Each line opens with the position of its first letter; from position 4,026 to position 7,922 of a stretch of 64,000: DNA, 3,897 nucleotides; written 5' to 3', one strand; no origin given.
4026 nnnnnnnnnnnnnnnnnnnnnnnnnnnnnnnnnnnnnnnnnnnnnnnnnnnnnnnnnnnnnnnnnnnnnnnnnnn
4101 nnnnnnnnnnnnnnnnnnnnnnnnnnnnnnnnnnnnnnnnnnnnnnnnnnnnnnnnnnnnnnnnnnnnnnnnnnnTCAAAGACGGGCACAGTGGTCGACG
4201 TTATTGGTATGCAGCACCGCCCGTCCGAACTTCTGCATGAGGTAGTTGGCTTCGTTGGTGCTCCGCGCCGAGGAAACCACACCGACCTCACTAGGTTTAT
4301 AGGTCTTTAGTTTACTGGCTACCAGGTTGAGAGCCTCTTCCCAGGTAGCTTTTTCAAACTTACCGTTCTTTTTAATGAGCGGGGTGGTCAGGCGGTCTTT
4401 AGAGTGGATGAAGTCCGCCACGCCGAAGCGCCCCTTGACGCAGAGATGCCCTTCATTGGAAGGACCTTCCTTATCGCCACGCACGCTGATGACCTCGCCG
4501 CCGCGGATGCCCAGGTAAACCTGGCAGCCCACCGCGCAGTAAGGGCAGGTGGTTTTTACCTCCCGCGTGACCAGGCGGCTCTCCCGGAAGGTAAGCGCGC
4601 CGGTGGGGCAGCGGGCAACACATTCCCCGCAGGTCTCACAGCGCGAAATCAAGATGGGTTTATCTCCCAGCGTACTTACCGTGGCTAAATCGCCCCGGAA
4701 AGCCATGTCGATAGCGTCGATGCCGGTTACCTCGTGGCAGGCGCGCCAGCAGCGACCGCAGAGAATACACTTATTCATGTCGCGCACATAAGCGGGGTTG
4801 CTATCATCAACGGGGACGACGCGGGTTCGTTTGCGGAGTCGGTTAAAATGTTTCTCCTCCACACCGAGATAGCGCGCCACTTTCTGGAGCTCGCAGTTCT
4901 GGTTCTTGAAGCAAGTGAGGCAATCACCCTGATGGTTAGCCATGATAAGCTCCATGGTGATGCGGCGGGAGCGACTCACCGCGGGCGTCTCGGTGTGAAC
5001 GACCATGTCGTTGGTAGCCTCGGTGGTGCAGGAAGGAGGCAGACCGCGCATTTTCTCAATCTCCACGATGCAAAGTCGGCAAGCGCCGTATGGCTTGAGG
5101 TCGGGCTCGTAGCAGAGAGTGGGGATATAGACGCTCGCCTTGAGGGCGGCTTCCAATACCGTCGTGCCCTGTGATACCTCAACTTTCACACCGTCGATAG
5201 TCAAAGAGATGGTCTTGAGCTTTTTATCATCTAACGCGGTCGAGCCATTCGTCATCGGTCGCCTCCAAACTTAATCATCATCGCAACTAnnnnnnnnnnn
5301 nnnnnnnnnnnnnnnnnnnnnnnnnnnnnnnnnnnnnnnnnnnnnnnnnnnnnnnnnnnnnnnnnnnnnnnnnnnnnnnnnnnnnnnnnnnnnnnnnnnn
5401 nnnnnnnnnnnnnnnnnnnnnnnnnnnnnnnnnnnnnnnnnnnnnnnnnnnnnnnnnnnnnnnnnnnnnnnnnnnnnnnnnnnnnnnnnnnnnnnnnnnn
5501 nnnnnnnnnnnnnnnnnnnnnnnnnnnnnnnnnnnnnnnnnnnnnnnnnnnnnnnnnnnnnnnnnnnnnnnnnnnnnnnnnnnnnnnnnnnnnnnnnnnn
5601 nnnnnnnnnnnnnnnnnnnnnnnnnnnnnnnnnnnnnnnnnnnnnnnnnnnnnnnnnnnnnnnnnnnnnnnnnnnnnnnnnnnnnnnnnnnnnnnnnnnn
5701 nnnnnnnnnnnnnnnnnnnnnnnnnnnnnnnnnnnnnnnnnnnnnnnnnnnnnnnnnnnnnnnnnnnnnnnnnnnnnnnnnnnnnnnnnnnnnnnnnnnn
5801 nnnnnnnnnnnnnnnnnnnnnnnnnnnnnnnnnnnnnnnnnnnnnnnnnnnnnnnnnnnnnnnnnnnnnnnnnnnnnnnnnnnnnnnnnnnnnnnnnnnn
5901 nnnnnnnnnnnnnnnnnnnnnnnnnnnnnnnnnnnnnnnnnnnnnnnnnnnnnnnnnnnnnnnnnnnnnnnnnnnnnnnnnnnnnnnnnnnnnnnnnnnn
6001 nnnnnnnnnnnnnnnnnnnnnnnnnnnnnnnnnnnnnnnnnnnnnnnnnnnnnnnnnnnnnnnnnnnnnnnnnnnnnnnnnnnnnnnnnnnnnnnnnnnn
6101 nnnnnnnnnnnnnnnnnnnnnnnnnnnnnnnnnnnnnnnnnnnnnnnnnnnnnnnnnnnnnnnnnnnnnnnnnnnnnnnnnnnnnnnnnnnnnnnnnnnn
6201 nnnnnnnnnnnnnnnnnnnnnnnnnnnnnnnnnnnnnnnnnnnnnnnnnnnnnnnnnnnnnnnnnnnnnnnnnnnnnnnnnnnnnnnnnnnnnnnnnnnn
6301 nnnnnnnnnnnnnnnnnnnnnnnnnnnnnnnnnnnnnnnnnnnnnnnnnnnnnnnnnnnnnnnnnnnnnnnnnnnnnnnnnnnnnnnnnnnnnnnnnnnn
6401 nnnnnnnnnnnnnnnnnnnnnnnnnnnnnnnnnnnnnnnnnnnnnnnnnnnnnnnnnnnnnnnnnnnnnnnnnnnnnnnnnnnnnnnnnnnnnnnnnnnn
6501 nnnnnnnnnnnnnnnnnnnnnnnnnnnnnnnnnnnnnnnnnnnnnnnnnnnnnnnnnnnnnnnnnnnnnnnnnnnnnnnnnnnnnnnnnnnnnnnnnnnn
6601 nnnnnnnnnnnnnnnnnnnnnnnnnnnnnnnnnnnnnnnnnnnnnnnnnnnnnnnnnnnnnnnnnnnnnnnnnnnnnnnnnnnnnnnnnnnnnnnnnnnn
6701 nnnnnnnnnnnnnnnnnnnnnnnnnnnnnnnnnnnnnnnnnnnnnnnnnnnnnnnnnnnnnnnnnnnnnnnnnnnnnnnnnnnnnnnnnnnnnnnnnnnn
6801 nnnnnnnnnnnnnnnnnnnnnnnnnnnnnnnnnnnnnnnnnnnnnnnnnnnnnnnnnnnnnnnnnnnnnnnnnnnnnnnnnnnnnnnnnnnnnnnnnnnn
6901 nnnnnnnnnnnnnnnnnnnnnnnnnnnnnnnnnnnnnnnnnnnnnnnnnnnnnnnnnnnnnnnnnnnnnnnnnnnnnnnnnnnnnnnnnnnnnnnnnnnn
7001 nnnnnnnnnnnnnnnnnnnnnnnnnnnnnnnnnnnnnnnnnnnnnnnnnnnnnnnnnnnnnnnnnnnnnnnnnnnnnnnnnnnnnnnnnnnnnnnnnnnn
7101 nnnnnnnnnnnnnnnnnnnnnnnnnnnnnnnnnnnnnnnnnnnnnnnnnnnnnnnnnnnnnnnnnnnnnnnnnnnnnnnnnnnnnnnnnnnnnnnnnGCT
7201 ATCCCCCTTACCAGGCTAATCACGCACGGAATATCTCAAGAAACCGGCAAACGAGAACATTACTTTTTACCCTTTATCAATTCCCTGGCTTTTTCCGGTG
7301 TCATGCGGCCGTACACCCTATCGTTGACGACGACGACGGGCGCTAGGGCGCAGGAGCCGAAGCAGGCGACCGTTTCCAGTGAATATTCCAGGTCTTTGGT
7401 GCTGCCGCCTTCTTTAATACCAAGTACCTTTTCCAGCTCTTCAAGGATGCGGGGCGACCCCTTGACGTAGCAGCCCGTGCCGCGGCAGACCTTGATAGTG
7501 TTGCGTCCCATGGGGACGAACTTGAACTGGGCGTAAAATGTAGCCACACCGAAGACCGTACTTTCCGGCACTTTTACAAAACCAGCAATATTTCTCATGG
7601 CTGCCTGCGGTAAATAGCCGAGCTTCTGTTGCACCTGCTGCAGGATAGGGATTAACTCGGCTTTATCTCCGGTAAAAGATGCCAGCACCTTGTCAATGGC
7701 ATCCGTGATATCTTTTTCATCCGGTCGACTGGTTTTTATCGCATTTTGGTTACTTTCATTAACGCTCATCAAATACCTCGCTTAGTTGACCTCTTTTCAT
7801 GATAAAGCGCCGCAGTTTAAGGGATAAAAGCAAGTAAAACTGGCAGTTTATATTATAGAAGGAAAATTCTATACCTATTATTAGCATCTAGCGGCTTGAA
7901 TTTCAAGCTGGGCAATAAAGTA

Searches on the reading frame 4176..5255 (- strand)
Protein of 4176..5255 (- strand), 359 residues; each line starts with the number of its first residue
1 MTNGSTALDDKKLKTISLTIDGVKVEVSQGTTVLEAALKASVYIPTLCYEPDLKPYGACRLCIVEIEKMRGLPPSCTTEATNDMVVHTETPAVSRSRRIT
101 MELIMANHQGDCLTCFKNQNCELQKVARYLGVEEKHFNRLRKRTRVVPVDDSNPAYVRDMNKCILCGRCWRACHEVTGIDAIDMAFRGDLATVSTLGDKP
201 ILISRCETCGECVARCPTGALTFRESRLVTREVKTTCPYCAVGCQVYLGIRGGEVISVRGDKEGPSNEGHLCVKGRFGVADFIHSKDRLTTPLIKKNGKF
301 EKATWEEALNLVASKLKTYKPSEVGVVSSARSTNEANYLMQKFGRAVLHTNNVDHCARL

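Call 50: search_protein_families(library=ncbifam, proteins=[window:4176-5255:-], max_evalue=1e-10)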
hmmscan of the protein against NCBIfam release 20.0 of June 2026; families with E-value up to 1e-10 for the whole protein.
window:4176-5255:- (359 aa): 17 families
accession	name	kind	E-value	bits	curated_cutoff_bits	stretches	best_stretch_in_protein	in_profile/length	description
TIGR01973.1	NuoG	equivalog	6.8e-79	266.3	470.05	1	18-356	1-337/606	NADH-quinone oxidoreductase subunit NuoG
NF005895.0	PRK07860.1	equivalog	5.5e-70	236.4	802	1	7-358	9-361/811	NADH-quinone oxidoreductase subunit G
NF040763.1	FeFe_hydrog_A6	exception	1.9e-67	228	765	1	16-225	1-209/571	NADH-dependent [FeFe] hydrogenase, group A6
NF005745.0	PRK07569.1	equivalog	1.6e-54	184.8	333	1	15-225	3-211/238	bidirectional hydrogenase complex protein HoxU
TIGR01591.1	Fdh-alpha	equivalog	2.3e-46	158.2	666.25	1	235-359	1-128/672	formate dehydrogenase subunit alpha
NF006305.0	PRK08493.1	equivalog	9.4e-41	139.7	591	1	16-254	2-259/819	NADH-quinone oxidoreductase subunit G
NF040762.1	Hydr_FeFe_Clost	exception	6.6e-38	130.6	900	1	17-223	2-206/572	ferredoxin hydrogenase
NF009454.0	PRK12814.1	equivalog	1.1e-26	93.4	916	1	14-114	2-102/657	putative NADPH-dependent glutamate synthase small subunit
NF047855.1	AssmNtatRedNasC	equivalog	7.2e-23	80.7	1100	1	230-359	18-152/708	assimilatory nitrate reductase catalytic subunit NasC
NF010055.0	PRK13532.1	equivalog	2.6e-22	78.9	904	1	232-358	42-178/830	nitrate reductase catalytic subunit NapA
TIGR01706.1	NAPA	equivalog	5e-20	71.4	930.55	1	231-358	41-178/830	periplasmic nitrate reductase subunit alpha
NF041323.1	Nitr_red_NasA_Halo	equivalog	1.1e-16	60.6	1000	1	240-355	3-121/673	assimilatory nitrate reductase NasA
TIGR01701.1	Fdhalpha-like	subfamily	8e-14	50.7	582.15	1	285-359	96-171/744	FdhF/YdeP family oxidoreductase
NF012032.0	PRK15488.1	equivalog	1.3e-12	46.6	694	1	211-355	18-170/759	thiosulfate reductase PhsA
TIGR01553.1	formate-DH-alph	equivalog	7e-12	43.9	814.2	1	230-319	42-139/1009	formate dehydrogenase-N subunit alpha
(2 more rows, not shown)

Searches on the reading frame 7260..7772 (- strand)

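Call 50: search_protein_families(library=ncbifam, proteins=[window:7260-7772:-], max_evalue=1e-10)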
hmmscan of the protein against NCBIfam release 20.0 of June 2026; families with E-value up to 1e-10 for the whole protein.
window:7260-7772:- (170 aa): 9 families
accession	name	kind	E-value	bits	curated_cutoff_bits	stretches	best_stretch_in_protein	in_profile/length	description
NF005722.0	PRK07539.1-2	equivalog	2e-44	151.4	141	1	22-168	9-155/157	NADH-quinone oxidoreductase subunit NuoE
NF005747.0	PRK07571.1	equivalog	9.7e-42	142.6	224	1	7-167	6-166/173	bidirectional hydrogenase complex protein HoxE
NF004638.0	PRK05988.1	equivalog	4e-38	130.7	198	1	16-168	4-156/159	formate dehydrogenase subunit gamma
TIGR01958.1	nuoE_fam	subfamily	1e-37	129.5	142.4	1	26-167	2-145/148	NADH-quinone oxidoreductase subunit NuoE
NF005725.0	PRK07539.1-5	equivalog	1.1e-35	122.9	220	1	19-168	18-170/174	NADH-quinone oxidoreductase subunit NuoE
NF005721.0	PRK07539.1-1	equivalog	2.3e-31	109.1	308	1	7-167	15-175/292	NADH-quinone oxidoreductase subunit NuoE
NF005724.0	PRK07539.1-4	equivalog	4.6e-25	88.8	280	1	37-166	39-169/240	NADH-quinone oxidoreductase subunit NuoE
NF005723.0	PRK07539.1-3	equivalog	8.9e-24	84.1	226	1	24-167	8-154/158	NADH-quinone oxidoreductase subunit NuoE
NF009040.0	PRK12373.1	equivalog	3.5e-21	76.4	514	1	38-166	37-166/400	NADH-quinone oxidoreductase subunit E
